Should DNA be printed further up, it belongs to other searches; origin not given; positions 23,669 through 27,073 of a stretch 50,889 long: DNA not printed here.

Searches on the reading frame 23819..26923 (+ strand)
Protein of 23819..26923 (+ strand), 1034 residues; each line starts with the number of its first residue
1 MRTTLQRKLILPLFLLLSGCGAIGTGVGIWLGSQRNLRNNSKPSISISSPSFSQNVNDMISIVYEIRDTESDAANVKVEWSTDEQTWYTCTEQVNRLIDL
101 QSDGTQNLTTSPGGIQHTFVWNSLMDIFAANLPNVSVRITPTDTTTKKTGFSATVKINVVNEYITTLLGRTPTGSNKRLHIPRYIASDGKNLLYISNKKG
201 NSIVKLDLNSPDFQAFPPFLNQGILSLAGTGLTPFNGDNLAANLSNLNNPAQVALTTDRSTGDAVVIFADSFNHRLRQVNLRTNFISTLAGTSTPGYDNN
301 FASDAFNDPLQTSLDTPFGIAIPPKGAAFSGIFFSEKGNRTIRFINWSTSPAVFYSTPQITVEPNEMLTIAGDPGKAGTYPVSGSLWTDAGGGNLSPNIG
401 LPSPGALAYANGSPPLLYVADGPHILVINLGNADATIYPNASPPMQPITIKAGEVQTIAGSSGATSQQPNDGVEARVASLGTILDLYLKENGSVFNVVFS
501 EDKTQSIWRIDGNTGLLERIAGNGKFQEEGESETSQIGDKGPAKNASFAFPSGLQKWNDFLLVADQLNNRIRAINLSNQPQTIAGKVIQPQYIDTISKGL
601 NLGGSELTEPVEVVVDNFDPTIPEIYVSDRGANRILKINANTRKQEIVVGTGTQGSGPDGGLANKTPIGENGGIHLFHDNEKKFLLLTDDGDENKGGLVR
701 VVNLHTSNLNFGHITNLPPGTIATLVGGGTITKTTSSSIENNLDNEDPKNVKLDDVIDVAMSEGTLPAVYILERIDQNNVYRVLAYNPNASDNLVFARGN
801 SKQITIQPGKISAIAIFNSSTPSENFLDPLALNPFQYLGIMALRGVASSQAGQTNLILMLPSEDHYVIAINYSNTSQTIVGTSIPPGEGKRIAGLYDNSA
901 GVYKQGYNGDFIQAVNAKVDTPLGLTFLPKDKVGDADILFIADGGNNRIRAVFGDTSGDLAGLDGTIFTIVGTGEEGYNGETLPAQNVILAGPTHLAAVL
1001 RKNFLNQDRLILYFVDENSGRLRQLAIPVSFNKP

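Call 8: search_protein_families(library=pfam, proteins=[window:23819-26923:+], max_evalue=0.001)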
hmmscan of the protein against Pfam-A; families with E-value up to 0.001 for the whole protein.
window:23819-26923:+ (1034 aa): 1 family
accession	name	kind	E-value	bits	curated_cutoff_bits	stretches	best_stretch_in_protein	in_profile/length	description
PF25021.1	TEN_NHL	-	6.4e-07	29.1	27.1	0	485-574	265-356/357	Teneurin NHL domain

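Call 60: search_protein_families(library=padloc, proteins=[window:23819-26923:+], max_evalue=0.01)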
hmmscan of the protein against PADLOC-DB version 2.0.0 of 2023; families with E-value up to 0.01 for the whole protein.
window:23819-26923:+ (1034 aa): 0 families
